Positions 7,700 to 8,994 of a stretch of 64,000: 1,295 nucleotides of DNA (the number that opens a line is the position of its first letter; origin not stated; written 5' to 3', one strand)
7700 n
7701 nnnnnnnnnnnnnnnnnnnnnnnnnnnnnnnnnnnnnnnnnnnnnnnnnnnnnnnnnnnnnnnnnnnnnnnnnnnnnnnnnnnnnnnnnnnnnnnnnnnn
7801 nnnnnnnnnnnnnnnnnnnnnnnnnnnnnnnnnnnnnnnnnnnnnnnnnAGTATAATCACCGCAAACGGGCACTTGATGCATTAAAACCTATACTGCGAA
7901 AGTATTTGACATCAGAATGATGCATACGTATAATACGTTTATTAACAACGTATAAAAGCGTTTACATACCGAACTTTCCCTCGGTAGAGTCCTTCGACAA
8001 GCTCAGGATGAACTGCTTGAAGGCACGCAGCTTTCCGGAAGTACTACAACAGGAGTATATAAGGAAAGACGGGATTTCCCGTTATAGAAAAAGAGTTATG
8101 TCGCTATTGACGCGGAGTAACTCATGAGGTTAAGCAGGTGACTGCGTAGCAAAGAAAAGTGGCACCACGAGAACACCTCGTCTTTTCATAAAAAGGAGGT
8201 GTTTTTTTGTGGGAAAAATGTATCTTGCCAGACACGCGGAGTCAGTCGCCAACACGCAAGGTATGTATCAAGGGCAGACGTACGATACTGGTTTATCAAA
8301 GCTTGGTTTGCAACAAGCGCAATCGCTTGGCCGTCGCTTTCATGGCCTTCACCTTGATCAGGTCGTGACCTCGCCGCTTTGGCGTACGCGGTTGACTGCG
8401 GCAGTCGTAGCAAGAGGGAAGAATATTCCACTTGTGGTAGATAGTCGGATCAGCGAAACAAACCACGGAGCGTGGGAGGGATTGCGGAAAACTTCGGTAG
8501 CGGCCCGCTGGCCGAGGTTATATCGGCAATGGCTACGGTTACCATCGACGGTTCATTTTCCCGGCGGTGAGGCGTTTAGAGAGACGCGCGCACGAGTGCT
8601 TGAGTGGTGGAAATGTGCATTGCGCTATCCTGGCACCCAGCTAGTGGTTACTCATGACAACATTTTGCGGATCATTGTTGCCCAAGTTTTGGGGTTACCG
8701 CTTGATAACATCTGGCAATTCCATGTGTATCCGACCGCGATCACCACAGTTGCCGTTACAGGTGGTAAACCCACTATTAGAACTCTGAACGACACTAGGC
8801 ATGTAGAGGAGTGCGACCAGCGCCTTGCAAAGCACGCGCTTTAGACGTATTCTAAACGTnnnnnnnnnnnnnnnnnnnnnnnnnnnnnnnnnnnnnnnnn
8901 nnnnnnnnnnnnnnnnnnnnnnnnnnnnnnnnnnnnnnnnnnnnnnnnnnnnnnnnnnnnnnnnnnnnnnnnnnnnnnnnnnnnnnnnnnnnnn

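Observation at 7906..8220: Canonical T-box antiterminator (UGGCACC bulge) in a 270-nt leader before a PGAM-family phosphatase and serS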

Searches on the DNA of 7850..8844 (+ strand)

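Call 4: search_rna_families(source=window, start=7850, end=8260, threshold=evalue, max_evalue=10, show_alignments=5)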
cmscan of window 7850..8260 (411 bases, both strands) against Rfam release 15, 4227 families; matches with E-value up to 10: 5.
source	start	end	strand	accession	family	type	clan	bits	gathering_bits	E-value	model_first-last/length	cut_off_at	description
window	7952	8188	+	RF00230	T-box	Cis-reg; leader;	-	53.8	93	3.9e-11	1-219/219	no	T-box leader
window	8109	8221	+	RF01227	snoR83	Gene; snRNA; snoRNA; HACA-box;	-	21.9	40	0.085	1-129/129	no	Small nucleolar RNA snoR83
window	8134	8252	-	RF01220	snoR104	Gene; snRNA; snoRNA; HACA-box;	-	17.9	40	1.4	1-118/118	no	Small nucleolar RNA snoR104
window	8173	8207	-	RF02618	SSRC34_2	Gene; sRNA;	-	16.7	48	3.6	86-120/125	no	Streptococcus sRNA 34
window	8170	8205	+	RF04343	Plastid-psbA-2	Cis-reg;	CL00153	15.5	55.8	4.1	11-46/60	no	Plastid-psbA-2 3UTR RNA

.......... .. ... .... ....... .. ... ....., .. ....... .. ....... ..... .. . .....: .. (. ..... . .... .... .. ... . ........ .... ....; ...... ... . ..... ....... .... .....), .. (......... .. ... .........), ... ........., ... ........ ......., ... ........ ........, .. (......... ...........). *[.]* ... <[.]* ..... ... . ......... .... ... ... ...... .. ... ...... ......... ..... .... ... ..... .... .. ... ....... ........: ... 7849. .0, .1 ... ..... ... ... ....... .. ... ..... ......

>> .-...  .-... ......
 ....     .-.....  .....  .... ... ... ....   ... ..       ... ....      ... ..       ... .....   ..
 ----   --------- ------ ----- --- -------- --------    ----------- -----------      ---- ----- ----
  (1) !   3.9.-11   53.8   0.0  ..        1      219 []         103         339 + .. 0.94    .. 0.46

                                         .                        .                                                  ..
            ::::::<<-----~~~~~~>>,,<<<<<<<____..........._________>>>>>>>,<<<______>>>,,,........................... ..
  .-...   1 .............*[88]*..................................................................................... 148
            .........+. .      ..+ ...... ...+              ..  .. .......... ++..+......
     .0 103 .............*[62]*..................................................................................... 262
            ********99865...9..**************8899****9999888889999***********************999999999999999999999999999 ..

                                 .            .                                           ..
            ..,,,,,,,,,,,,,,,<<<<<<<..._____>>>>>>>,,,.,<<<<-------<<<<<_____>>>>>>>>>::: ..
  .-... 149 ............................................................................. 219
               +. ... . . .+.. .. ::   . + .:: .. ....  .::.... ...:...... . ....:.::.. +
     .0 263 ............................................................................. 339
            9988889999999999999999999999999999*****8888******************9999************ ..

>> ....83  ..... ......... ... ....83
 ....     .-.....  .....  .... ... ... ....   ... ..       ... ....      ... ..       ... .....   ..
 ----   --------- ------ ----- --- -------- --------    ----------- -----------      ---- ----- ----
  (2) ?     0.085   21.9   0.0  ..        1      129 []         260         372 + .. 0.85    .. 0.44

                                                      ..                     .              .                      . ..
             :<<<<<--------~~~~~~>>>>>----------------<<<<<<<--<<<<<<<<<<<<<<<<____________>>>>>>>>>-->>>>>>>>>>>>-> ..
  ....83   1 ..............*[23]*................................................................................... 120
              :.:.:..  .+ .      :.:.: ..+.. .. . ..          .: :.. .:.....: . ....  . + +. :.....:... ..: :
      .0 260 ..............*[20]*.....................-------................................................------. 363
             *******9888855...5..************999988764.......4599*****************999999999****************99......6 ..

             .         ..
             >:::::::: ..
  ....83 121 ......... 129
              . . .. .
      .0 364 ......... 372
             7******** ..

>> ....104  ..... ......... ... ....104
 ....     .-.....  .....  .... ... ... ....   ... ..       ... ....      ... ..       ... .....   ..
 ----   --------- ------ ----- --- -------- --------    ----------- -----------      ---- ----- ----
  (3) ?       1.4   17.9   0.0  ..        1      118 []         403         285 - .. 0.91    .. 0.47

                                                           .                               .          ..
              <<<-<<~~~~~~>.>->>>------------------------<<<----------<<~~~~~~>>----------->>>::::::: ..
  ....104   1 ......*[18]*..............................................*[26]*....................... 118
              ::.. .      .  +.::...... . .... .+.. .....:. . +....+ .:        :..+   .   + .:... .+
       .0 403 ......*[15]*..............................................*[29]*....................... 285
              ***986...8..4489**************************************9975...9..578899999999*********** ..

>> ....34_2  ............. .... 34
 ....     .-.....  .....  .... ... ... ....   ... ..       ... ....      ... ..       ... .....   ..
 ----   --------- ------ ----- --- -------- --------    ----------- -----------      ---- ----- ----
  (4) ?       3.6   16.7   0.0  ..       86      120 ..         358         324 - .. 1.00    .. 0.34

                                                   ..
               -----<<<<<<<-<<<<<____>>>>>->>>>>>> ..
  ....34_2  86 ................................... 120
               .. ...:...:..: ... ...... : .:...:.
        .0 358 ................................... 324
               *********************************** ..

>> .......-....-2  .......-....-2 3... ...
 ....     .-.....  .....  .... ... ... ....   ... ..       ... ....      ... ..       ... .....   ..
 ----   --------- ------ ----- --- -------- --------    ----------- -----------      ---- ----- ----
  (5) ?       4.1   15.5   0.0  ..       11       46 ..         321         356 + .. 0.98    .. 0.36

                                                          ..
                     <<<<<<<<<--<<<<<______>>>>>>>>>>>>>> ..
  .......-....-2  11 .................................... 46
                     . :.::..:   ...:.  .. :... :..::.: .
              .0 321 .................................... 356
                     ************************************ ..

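Call 12: search_rna_families(sources=[L001, L002, L003, L004, L005, L006, L007], threshold=evalue, max_evalue=0.01)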
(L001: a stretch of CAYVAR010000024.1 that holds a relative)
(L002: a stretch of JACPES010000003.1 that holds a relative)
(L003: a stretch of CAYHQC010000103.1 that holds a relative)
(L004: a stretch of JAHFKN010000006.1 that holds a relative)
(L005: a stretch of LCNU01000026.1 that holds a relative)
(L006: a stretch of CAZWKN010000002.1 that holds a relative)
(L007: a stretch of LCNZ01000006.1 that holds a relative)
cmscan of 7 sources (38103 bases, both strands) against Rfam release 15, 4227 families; matches with E-value up to 0.01: 3.
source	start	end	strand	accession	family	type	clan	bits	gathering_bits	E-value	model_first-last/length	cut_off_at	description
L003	237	434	+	RF00230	T-box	Cis-reg; leader;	-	58.6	93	2e-10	1-219/219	no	T-box leader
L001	2594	2809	+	RF00230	T-box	Cis-reg; leader;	-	53.3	93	4.9e-09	1-219/219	no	T-box leader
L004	2767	2964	+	RF00230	T-box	Cis-reg; leader;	-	47.8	93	1.3e-07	1-219/219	no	T-box leader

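Call 73: search_rna_families(sources=[L008, L009, L010, L011, L012, L013, L014, L015, L017, L020, L044], threshold=evalue, max_evalue=1)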
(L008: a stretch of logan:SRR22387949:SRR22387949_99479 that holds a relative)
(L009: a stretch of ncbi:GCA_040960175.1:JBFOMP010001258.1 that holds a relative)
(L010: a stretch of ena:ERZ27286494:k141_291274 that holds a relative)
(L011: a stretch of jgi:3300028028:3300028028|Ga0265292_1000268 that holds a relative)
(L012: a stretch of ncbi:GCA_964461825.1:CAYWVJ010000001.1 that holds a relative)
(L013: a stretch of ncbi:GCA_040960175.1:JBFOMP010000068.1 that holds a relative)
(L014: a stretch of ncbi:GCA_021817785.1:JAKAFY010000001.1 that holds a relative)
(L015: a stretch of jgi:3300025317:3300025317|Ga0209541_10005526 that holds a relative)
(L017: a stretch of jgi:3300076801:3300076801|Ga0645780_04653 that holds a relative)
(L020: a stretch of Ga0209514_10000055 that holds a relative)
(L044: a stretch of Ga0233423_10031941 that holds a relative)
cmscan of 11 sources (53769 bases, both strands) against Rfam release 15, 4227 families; matches with E-value up to 1: 8.
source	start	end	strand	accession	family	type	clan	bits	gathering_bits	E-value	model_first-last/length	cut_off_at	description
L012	1826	1979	+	RF00230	T-box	Cis-reg; leader;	-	62.9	93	2.3e-11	1-219/219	no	T-box leader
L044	655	813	-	RF00230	T-box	Cis-reg; leader;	-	59.1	93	2.2e-10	1-219/219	no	T-box leader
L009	1777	1978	+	RF00230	T-box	Cis-reg; leader;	-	56.4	93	1.1e-09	1-219/219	no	T-box leader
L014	1781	1977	+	RF00230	T-box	Cis-reg; leader;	-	54.8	93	2.7e-09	1-219/219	no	T-box leader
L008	2258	2479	+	RF00230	T-box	Cis-reg; leader;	-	39.4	93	2.6e-05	1-219/219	no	T-box leader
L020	2956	3081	+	RF00230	T-box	Cis-reg; leader;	-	37.4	93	8.4e-05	1-219/219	no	T-box leader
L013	1850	1975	+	RF00230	T-box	Cis-reg; leader;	-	37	93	0.00011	1-219/219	no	T-box leader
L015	2244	2365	+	RF02625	WsnRNA46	Gene; sRNA;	-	29.3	65.3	0.068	1-151/151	no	Wolbachia sRNA 46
